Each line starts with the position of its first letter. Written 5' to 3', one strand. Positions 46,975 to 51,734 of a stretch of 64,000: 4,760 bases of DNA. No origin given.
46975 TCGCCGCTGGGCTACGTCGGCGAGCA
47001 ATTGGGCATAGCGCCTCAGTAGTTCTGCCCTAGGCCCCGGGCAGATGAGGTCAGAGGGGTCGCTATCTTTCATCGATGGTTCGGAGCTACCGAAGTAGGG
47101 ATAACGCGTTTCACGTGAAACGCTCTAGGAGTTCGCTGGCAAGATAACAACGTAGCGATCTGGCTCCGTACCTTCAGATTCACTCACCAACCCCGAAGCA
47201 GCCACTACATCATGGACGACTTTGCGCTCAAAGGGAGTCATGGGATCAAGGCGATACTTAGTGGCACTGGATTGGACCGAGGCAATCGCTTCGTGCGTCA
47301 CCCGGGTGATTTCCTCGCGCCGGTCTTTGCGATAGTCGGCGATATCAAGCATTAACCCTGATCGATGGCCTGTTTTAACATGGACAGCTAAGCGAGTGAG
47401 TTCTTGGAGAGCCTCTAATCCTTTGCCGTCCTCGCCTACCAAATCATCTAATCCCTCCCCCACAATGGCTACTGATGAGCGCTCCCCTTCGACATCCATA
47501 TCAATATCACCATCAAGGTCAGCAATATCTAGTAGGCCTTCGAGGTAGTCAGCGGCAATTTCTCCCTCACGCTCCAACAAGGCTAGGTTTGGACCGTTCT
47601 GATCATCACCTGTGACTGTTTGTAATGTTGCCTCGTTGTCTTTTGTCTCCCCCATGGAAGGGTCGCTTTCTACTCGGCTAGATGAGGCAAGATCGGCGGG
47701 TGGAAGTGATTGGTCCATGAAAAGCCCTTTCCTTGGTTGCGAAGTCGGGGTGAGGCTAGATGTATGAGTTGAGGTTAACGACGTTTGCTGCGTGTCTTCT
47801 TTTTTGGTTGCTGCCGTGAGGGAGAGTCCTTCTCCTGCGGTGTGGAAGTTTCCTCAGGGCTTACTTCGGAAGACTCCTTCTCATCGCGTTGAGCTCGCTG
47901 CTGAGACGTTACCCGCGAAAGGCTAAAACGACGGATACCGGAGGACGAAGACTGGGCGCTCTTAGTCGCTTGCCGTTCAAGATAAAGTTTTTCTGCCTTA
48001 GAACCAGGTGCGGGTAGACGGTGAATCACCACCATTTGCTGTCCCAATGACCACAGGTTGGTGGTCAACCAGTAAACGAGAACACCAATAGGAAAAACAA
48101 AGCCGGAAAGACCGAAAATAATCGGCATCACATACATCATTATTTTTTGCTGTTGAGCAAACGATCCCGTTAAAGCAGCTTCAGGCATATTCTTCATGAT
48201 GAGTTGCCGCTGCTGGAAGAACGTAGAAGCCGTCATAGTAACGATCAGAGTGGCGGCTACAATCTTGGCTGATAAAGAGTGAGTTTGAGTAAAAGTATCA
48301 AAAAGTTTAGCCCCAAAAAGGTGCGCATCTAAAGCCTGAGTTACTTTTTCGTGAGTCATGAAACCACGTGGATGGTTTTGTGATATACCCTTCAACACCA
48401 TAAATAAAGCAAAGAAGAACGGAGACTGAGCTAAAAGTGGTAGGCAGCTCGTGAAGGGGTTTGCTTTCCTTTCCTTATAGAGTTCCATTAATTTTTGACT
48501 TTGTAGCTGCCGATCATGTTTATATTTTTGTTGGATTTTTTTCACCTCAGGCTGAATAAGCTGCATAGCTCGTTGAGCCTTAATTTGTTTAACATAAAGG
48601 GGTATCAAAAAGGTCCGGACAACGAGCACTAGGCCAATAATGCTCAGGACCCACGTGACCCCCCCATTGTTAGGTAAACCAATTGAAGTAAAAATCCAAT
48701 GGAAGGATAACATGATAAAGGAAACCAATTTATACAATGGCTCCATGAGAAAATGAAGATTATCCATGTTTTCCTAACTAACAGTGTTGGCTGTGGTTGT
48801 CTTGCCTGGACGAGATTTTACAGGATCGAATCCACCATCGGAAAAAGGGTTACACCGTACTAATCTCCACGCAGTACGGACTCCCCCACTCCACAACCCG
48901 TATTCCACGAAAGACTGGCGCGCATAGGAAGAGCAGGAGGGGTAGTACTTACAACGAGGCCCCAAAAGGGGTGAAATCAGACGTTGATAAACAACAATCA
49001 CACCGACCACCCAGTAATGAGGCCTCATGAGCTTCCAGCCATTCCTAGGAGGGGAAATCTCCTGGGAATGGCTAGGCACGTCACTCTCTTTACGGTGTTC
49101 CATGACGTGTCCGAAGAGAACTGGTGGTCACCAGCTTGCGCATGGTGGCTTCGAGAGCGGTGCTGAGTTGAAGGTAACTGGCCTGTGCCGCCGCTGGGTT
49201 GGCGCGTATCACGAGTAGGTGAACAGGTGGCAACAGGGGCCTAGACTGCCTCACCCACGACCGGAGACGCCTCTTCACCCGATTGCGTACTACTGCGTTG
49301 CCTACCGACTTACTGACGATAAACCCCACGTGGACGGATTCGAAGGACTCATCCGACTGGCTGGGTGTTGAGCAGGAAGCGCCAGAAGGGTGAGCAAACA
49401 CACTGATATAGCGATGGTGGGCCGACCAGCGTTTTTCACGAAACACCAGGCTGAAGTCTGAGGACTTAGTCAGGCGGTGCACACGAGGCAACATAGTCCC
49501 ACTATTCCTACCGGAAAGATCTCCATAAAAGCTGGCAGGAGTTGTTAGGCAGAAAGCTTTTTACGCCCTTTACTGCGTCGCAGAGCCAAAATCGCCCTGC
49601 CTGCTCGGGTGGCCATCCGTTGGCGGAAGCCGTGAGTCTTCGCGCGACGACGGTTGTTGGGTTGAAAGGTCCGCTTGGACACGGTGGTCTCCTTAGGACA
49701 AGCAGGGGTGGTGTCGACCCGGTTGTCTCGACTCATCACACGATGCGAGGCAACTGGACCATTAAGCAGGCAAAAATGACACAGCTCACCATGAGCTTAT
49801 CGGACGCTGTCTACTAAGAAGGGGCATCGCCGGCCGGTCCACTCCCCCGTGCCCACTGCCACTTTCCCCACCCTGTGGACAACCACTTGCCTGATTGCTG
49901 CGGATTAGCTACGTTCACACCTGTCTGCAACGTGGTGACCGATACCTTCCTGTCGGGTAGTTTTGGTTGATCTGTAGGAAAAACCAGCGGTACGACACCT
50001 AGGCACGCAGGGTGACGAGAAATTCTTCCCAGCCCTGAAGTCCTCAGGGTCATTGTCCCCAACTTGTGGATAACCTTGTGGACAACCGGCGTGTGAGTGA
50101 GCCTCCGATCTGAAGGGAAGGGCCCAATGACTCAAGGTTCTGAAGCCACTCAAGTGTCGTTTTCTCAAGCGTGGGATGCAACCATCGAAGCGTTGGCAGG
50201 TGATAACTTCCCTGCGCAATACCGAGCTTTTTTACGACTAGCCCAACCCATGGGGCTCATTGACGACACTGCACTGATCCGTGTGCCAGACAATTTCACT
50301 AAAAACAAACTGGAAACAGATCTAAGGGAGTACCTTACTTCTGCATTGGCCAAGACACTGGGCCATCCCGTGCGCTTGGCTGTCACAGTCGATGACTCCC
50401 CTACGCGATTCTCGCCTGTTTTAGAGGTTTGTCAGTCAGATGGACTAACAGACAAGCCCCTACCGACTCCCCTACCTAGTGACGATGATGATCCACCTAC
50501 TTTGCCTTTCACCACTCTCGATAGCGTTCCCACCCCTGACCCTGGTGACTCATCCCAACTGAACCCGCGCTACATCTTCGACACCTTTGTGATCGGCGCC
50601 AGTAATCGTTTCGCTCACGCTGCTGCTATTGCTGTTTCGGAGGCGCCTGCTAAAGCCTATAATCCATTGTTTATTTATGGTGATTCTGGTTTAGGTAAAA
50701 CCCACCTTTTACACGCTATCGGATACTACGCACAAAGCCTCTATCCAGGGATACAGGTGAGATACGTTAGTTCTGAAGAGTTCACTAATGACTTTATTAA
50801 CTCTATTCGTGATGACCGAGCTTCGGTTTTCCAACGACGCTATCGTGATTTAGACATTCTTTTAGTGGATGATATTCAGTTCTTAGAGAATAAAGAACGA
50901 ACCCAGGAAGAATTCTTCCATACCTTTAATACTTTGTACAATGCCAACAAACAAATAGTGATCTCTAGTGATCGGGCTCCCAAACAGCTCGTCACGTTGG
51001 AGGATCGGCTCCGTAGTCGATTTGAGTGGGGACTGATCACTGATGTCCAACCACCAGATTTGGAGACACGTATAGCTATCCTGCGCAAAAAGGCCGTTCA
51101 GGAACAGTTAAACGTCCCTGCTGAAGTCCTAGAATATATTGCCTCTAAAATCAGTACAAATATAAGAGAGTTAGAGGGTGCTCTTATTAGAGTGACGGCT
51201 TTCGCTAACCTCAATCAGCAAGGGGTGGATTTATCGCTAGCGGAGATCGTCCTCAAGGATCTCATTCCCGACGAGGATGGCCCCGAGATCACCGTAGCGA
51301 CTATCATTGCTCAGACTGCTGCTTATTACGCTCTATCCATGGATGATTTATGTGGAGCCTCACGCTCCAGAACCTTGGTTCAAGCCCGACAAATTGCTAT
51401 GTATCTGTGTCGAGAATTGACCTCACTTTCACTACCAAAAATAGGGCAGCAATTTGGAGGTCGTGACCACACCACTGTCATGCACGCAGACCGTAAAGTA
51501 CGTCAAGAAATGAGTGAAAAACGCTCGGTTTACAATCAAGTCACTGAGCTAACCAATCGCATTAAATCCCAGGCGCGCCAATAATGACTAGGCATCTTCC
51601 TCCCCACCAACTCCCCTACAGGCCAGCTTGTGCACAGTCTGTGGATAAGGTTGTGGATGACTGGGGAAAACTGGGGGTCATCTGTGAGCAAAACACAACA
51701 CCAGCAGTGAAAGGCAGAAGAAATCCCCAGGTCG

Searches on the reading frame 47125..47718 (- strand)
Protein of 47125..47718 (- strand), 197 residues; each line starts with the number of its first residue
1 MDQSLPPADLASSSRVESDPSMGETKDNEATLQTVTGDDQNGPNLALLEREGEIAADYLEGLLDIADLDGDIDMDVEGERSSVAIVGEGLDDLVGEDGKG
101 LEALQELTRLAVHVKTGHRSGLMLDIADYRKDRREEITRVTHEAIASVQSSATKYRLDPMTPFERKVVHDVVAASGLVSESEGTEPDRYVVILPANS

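Call 57: search_protein_families(library=pfam, proteins=[window:47125-47718:-], max_evalue=0.01)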
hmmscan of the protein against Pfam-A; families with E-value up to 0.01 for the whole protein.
window:47125-47718:- (197 aa): 2 families
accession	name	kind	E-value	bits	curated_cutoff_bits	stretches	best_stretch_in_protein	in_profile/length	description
PF01424.28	R3H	-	5.8e-18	65.1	26.8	1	135-193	1-59/60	R3H domain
PF13083.13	KH_KhpA-B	-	0.0053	17.1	32.1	0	55-113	4-63/73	KhpA/KhpB, KH domain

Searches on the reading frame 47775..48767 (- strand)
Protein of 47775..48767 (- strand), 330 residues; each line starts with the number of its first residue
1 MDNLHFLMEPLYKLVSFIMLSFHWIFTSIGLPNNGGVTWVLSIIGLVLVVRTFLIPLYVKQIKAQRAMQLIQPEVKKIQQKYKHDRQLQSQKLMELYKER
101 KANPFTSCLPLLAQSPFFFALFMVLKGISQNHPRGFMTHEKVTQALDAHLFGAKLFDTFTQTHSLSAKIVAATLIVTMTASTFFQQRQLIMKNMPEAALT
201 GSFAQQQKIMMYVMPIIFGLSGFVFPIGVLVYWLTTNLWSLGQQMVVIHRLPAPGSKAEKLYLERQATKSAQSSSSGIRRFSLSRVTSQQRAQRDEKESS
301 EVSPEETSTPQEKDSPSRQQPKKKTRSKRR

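Call 57: search_protein_families(library=pfam, proteins=[window:47775-48767:-], max_evalue=0.01)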
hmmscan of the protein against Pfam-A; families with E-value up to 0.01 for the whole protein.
window:47775-48767:- (330 aa): 1 family
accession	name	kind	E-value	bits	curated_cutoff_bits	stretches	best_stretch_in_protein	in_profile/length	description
PF02096.25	60KD_IMP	-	5.5e-51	173.2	35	1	39-247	1-161/163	60Kd inner membrane protein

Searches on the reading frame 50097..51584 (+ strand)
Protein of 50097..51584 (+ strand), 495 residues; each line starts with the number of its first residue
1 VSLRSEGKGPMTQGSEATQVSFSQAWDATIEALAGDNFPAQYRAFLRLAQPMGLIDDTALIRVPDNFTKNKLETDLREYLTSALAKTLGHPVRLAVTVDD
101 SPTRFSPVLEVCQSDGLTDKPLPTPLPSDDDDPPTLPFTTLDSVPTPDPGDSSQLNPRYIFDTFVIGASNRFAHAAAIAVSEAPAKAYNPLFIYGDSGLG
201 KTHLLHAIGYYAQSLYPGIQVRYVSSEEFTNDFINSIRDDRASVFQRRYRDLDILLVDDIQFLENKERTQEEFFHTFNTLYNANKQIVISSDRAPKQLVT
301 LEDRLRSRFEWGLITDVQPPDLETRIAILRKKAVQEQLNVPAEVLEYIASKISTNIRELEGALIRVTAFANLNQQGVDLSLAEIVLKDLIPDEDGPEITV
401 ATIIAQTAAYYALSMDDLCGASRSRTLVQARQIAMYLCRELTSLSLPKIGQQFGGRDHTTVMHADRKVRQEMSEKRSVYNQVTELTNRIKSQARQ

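Call 57: search_protein_families(library=pfam, proteins=[window:50097-51584:+], max_evalue=0.01)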
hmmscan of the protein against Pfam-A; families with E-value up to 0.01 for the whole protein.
window:50097-51584:+ (495 aa): 8 families
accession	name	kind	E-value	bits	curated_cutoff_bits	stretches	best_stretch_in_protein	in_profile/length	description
PF00308.24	Bac_DnaA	-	7.9e-76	254.2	23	1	155-316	1-162/162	Bacterial DnaA ATPAse domain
PF08299.17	Bac_DnaA_C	-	1.6e-29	102.1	31.5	1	401-468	2-69/69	Bacterial dnaA protein helix-turn-helix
PF01695.23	IstB_IS21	-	7.8e-10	39.1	24.1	1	191-292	95-193/238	IstB-like ATP binding protein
PF00004.35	AAA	-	2.4e-06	28.5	21.2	1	192-290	2-106/131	ATPase family associated with various cellular activities (AAA)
PF13191.12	AAA_16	-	0.00046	21.2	32.6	1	183-278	19-121/167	AAA ATPase domain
PF13401.12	AAA_22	-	0.00087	20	27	0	190-208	7-25/130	AAA domain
PF01637.24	ATPase_2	-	0.0021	18.3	33.2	0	187-208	19-40/225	ATPase domain predominantly from Archaea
PF22688.2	Hda_lid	-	0.0039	17.6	27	0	324-364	3-43/65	Hda, lid domain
